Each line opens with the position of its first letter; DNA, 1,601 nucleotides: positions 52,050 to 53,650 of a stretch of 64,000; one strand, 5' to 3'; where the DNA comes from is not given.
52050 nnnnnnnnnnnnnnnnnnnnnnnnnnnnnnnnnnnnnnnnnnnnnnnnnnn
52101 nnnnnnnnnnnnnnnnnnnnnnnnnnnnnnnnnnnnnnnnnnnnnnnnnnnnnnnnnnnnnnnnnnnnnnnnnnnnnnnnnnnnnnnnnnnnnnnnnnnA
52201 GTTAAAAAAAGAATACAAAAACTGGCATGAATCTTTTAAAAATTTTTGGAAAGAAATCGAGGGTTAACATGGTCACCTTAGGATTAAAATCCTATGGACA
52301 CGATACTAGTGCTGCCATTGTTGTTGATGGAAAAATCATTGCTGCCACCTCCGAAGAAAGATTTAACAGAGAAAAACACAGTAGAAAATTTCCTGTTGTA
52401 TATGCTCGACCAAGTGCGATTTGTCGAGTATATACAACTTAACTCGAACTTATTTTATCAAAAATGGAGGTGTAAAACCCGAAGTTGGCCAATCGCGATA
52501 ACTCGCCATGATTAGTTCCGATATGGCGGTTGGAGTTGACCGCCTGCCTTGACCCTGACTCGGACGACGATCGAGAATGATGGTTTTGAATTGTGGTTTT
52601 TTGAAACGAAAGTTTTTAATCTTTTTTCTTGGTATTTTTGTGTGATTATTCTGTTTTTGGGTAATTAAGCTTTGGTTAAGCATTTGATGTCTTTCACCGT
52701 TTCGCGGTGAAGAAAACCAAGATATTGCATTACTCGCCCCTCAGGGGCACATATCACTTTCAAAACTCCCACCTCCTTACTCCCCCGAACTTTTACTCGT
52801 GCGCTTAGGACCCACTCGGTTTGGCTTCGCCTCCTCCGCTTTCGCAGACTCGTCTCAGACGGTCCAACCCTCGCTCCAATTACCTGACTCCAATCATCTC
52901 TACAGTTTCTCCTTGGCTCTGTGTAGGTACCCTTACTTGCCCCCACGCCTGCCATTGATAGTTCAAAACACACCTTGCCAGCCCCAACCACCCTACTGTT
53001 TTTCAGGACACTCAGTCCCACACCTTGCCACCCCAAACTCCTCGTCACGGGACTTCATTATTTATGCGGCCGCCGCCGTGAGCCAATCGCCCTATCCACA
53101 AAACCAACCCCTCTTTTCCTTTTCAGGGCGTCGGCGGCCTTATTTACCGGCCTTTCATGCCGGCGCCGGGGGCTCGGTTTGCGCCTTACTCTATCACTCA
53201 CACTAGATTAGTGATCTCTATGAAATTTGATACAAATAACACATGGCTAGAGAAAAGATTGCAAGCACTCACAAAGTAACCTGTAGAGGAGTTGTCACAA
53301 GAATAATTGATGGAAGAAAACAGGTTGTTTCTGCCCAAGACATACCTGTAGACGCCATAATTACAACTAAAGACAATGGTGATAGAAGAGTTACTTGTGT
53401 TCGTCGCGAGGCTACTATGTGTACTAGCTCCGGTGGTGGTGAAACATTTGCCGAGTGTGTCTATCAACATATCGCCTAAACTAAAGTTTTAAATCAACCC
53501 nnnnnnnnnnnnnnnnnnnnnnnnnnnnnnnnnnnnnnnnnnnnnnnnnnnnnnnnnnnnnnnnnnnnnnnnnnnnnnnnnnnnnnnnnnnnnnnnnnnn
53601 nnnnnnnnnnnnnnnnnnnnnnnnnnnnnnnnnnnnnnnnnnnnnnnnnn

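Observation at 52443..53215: About 780-bp GC-rich non-coding tract that truncates a carbamoyltransferase gene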

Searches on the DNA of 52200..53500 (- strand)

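Call 4: search_rna_families(source=window, start=52200, end=53500, threshold=evalue, max_evalue=10, show_alignments=3)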
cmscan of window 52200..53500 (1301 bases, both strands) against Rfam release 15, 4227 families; matches with E-value up to 10: 4.
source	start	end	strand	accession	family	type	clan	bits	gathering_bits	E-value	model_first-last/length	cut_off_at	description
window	52546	52682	+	RF02287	TtnuCD10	Gene; snRNA; snoRNA; CD-box;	-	18.6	85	9.5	1-117/117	no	Tetrahymena snoRNA TtnuCD10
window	53095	53161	-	RF02924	skipping-rope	Gene; sRNA;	-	16.4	36.7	1.4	1-80/80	no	skipping-rope RNA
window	53248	53299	+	RF02699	Avashort_thermometer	Cis-reg; thermoregulator;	-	15.5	88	6.7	1-59/59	no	Avashort 5' UTR thermometer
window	52347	52396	-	RF01716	PhotoRC-I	Cis-reg;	-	11.8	45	6.3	1-44/44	no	PhotoRC-I RNA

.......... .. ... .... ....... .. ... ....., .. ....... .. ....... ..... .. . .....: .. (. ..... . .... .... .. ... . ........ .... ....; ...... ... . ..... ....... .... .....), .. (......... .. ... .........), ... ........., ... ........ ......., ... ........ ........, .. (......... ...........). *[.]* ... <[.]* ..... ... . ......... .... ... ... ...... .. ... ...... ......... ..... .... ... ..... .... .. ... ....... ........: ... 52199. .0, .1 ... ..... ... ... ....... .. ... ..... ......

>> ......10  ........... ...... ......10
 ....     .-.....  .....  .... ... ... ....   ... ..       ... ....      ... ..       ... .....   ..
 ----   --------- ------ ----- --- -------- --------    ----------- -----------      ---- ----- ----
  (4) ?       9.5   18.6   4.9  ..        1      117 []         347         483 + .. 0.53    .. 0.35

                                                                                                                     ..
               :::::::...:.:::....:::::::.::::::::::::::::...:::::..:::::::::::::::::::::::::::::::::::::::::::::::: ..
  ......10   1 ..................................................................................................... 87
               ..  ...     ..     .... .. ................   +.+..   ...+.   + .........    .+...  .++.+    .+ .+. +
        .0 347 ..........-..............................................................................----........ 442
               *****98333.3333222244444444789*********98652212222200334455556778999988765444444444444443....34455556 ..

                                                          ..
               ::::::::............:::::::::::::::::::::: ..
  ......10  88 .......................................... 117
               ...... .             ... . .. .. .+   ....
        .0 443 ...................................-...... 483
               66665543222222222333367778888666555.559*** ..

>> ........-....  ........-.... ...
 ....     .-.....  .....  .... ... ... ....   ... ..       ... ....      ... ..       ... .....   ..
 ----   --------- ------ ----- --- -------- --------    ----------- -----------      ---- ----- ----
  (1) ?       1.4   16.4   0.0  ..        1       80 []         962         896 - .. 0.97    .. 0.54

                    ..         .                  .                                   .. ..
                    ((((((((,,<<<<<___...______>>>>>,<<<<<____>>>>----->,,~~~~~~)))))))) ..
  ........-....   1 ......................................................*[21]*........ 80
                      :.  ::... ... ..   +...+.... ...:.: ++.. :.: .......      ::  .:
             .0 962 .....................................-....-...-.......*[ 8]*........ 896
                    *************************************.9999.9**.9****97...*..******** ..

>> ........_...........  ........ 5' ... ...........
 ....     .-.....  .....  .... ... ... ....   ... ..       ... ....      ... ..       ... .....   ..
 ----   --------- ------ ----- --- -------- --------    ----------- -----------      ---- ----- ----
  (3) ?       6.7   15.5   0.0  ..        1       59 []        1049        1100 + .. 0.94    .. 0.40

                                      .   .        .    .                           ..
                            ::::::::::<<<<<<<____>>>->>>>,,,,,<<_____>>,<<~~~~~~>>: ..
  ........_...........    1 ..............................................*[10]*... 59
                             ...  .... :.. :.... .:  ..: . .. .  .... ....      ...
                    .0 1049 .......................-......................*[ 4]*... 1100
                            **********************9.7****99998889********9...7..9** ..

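Call 12: search_dna_similar(query=window:52390-53245:-, collection=phages, mode=distant, max_evalue=0.01)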
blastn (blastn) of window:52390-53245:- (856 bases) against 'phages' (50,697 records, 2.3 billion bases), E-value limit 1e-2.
No match.

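Call 13: search_dna_similar(query=window:52390-53245:-, collection=plasmids, mode=distant, max_evalue=0.01)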
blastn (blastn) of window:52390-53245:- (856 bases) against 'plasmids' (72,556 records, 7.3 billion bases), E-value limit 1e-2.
No match.

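Call 35: search_rna_families(source=L113, start=2100, end=3700, threshold=evalue, max_evalue=10)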
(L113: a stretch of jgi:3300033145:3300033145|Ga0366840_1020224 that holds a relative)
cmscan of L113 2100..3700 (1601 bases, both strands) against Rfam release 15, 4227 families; matches with E-value up to 10: 6.
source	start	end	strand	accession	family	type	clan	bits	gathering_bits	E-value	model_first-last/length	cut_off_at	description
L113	2281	2354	+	RF00005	tRNA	Gene; tRNA;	CL00001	57.3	29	2.4e-11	1-71/71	no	tRNA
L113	2843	2913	+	RF02430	SpF19_sRNA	Gene; sRNA;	-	19.9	60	2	1-99/99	no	Streptococcus sRNA SpF19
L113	2491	2626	+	RF02287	TtnuCD10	Gene; snRNA; snoRNA; CD-box;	-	19.9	85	6.7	1-117/117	no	Tetrahymena snoRNA TtnuCD10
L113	3615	3666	+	RF02699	Avashort_thermometer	Cis-reg; thermoregulator;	-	18.1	88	2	1-59/59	no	Avashort 5' UTR thermometer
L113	2805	2851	-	RF03156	L31-Firmicutes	Cis-reg; leader;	CL00118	15.9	33.3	2.9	1-32/32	no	L31-Firmicutes ribosomal protein leader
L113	2876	2922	-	RF01306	sR52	Gene; snRNA; snoRNA; CD-box;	-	13.3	50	9.7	1-60/60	no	Small nucleolar RNA sR52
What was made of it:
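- On Any Rfam 15 family (rRNA, RNase P, tmRNA, SRP, 6S, riboswitches, ribozymes, GOLLD, ROOL, OLE, HEARO, raiA, DUF3800 motifs): The best is skipping-rope at 16.4 bits against a threshold of 36.7 (calls 4, 35).
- On Group II intron: No hit at E <= 10 on either copy (calls 4, 35).
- On Group I intron: No hit at E <= 10 (calls 4, 35).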

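Call 65: search_dna_similar(query=L113:2355-3580:-, collection=phages, mode=distant, max_evalue=0.01)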
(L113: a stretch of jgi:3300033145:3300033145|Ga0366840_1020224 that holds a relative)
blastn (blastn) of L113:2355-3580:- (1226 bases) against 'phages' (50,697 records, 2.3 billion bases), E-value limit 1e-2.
No match.
